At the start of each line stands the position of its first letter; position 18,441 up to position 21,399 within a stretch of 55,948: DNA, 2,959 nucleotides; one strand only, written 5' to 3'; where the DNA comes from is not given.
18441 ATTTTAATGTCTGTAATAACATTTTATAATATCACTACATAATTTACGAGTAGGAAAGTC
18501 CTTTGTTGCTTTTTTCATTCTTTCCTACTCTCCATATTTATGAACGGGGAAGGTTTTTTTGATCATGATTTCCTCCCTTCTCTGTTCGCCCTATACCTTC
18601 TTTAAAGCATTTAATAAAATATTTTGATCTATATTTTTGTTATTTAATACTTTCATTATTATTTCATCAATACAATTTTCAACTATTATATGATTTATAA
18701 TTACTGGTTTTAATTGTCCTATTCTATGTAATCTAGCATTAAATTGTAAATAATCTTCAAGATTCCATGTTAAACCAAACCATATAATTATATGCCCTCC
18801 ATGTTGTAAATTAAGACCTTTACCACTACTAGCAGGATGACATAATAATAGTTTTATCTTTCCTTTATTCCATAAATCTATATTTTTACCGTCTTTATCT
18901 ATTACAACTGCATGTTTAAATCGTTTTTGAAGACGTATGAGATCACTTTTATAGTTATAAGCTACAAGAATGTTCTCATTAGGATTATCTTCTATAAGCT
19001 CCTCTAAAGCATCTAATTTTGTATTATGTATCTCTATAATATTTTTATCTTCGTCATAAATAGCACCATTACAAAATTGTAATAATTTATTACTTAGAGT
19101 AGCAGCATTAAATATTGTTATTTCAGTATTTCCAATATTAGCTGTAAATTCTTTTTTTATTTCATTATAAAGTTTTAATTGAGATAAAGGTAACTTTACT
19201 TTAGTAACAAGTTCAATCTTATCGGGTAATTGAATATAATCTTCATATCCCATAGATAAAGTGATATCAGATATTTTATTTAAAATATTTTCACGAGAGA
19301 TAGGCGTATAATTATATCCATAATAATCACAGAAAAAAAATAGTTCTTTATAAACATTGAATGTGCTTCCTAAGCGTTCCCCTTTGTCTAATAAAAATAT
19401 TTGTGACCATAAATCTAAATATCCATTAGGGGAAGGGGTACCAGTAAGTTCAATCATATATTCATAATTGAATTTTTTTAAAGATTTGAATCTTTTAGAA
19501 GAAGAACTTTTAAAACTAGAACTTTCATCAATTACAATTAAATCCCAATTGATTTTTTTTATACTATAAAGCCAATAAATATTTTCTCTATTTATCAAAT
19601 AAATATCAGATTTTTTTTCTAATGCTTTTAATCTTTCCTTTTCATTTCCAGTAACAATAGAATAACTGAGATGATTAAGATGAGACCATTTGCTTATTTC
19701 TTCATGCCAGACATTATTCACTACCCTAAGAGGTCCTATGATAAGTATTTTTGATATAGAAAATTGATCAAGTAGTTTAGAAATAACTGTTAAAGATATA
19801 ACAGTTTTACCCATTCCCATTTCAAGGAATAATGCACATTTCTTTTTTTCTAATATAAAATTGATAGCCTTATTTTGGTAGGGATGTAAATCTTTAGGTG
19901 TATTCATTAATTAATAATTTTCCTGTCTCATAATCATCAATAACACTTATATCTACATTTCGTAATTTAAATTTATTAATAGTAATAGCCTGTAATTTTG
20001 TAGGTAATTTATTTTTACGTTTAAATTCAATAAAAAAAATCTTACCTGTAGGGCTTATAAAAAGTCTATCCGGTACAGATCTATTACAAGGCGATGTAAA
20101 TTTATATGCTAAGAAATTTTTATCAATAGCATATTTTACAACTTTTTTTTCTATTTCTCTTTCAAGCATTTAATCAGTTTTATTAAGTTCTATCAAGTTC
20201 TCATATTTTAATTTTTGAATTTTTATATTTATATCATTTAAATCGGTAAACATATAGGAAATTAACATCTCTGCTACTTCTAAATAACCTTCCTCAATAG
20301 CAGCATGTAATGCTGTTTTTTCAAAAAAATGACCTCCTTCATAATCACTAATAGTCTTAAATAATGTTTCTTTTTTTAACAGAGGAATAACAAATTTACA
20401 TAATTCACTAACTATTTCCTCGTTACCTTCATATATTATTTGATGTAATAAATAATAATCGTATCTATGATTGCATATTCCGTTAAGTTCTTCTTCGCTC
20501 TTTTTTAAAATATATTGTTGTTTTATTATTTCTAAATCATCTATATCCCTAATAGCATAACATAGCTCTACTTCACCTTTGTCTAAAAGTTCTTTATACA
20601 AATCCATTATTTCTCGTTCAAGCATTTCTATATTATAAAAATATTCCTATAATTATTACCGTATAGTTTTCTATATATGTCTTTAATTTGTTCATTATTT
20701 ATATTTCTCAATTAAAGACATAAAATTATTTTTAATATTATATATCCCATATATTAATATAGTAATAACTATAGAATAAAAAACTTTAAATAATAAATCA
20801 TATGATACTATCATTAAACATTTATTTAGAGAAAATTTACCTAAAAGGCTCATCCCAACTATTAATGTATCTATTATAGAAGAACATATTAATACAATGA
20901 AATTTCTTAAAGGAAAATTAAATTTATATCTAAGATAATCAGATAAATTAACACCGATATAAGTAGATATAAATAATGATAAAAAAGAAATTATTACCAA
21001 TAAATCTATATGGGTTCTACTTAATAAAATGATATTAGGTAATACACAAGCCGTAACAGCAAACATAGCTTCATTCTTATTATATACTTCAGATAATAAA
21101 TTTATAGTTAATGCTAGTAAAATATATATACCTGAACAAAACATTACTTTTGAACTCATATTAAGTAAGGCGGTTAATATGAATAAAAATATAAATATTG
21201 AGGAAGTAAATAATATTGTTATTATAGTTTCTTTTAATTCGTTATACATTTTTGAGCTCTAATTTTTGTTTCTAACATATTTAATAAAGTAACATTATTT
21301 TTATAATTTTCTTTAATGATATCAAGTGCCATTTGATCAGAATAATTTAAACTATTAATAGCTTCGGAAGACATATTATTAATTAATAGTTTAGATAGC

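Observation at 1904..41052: Dispersed eukaryote-interaction gene set in a lytic-looking tailed phage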

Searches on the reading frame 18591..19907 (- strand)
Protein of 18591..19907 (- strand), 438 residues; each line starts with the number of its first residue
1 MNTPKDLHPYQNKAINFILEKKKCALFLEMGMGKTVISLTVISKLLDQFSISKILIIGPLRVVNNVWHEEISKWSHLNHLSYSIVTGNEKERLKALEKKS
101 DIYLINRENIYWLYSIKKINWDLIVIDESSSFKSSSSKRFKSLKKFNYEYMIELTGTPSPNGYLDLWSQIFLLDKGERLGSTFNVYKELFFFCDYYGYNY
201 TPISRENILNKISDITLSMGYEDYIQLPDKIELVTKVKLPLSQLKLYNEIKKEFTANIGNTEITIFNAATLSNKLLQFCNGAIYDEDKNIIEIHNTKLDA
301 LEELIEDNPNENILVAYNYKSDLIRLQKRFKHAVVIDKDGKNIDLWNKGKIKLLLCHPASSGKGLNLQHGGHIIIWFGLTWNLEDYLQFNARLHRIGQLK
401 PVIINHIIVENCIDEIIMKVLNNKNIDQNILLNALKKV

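Call 7: search_protein_families(library=phrogs, proteins=[window:18591-19907:-], max_evalue=0.001)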
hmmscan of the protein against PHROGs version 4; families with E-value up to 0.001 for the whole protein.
window:18591-19907:- (438 aa): 7 families
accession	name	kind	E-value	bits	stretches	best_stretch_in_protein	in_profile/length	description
phrog_62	-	DNA, RNA and nucleotide metabolism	1.7e-148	497.6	1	4-437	694-1138/1881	DNA helicase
phrog_11354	-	unknown function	1.1e-39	135.7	1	329-436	2-109/116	-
phrog_16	-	DNA, RNA and nucleotide metabolism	5.4e-21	75.5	1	3-408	269-600/986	DNA helicase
phrog_29996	-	unknown function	9.5e-16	57.9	1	6-426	723-1158/1189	-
phrog_1685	-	unknown function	1.2e-05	23.8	0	345-425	1462-1542/2278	-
phrog_23807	-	unknown function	1.3e-05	24.2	0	351-411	588-648/1053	-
phrog_11801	-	other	3.5e-05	22.1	0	2-129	862-980/2269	DNA methyltransferase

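Call 27: find_related_loci(query=window:18591-19907:-, collection=viral_contigs, flank=10000)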
Query window:18591-19907:- (438 aa) in viral_contigs; peptide patterns used: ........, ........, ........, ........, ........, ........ (x = any residue, [..] = any of these).
12 stretches matched a pattern; 1 encode a relative of the query (tblastn E <= 1e-3); 1 distinct loci.
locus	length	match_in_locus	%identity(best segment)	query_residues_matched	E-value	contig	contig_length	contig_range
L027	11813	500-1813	98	1-438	0e+0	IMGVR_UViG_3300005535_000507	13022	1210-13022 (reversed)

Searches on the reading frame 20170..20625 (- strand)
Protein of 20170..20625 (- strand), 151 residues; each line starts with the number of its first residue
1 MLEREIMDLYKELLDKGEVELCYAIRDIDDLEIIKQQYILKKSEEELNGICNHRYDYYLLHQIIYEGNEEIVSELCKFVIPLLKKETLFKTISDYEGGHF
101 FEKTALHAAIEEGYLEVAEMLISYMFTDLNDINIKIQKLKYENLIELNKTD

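Call 4: search_protein_families(library=pfam, proteins=[window:20170-20625:-], max_evalue=0.01)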
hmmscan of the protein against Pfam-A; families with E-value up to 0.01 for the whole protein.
window:20170-20625:- (151 aa): 4 families
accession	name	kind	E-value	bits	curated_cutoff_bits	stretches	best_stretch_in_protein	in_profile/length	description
PF12796.13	Ank_2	-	6.4e-09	36.7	27.3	1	21-130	1-87/90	Ankyrin repeats (3 copies)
PF00023.36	Ank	-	2.8e-07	30.9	21.1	1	103-133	3-32/33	Ankyrin repeat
PF13606.12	Ank_3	-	1.5e-05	25.4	22.3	0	103-130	3-29/30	Ankyrin repeat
PF13637.12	Ank_4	-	0.001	19.7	22.7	0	61-122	2-50/50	Ankyrin repeats (many copies)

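Call 17: search_protein_families(library=ncbifam, proteins=[window:20170-20625:-], max_evalue=0.1)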
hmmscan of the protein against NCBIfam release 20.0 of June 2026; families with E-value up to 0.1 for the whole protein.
window:20170-20625:- (151 aa): 0 families

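Call 77: search_protein_families(library=phrogs, proteins=[window:20170-20625:-], max_evalue=0.001)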
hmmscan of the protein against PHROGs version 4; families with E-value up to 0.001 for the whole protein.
window:20170-20625:- (151 aa): 0 families

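Call 78: search_protein_families(library=padloc, proteins=[window:20170-20625:-], max_evalue=0.001)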
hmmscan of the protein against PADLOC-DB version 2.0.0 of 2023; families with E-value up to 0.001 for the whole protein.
window:20170-20625:- (151 aa): 0 families

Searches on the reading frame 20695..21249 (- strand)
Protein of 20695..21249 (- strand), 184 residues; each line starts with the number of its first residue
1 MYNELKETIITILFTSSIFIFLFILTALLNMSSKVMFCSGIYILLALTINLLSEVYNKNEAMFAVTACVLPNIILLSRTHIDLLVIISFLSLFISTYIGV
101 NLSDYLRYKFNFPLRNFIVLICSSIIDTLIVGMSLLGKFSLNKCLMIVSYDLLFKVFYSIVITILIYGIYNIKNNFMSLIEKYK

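Call 4: search_protein_families(library=pfam, proteins=[window:20695-21249:-], max_evalue=0.01)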
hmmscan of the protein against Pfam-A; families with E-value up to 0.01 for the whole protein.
window:20695-21249:- (184 aa): 1 family
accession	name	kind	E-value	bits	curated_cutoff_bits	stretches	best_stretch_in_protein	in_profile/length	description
PF02592.20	Vut_1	-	7.1e-06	26.9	27.2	1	84-167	68-150/152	Putative vitamin uptake transporter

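Call 17: search_protein_families(library=ncbifam, proteins=[window:20695-21249:-], max_evalue=0.1)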
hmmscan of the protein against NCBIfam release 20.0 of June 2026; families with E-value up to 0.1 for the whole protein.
window:20695-21249:- (184 aa): 1 family
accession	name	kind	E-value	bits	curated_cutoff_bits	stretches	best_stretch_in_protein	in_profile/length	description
TIGR00697.1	TIGR00697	equivalog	2.3e-05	24.3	50.95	1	84-175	104-200/201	queuosine precursor transporter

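Call 70: find_homologous_proteins(query=window:20695-21249:-, max_evalue=0.001)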
Query window:20695-21249:- (184 aa): 3 proteins with E <= 0.001 among 277 candidates.
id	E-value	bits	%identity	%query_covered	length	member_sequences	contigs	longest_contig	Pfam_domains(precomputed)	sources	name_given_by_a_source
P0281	1.3e-101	356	98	100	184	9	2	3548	PF02592.21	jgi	jgi:hypothetical protein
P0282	5.0e-93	328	90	100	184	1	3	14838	-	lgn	-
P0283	2.5e-70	254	75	95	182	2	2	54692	-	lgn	-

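Call 71: find_encoding_contigs(protein=P0283, flank=10000, max_places=2)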
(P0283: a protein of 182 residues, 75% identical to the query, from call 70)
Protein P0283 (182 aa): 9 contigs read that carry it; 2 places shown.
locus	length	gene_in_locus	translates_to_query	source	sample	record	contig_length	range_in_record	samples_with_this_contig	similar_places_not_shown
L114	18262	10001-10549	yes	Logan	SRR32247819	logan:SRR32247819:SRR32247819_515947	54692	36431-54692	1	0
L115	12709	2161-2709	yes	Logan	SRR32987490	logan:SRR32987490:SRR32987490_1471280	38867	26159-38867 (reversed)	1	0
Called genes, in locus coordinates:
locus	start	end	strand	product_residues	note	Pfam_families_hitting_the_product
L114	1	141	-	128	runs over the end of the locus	-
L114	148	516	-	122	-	-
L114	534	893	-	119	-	-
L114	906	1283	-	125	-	-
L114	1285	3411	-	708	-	PF08707:PriCT_2, PF05272:VapE-like_dom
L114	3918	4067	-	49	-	-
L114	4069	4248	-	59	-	-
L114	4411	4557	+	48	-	-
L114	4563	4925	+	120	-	-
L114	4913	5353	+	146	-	PF13560:HTH_31 (weak), PF01381:HTH_3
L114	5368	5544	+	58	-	-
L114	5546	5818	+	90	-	-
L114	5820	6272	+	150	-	PF12796:Ank_2, PF00023:Ank (faint), PF13606:Ank_3 (faint), PF13637:Ank_4 (faint), PF12796:Ank_2 (weak)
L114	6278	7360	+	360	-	PF10926:DUF2800, PF12705:PDDEXK_1 (weak)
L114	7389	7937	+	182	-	PF10991:Enc34_ssDNA-bd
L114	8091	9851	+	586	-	-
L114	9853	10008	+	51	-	-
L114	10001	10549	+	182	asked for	-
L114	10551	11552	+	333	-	PF00023:Ank (faint), PF13606:Ank_3 (faint), PF12796:Ank_2, PF13637:Ank_4 (weak), PF13857:Ank_5 (weak)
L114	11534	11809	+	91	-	-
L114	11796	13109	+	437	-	PF00176:SNF2-rel_dom, PF00270:DEAD, PF04851:ResIII, PF00271:Helicase_C (weak)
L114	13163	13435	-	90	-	-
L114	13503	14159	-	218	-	-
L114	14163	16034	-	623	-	-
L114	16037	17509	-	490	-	-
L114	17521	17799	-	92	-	-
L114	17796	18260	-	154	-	?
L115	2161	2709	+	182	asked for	-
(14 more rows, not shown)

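Call 77: search_protein_families(library=phrogs, proteins=[window:20695-21249:-], max_evalue=0.001)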
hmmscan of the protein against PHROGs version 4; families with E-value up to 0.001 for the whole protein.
window:20695-21249:- (184 aa): 0 families

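Call 78: search_protein_families(library=padloc, proteins=[window:20695-21249:-], max_evalue=0.001)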
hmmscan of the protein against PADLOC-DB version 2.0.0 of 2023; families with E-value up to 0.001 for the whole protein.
window:20695-21249:- (184 aa): 0 families
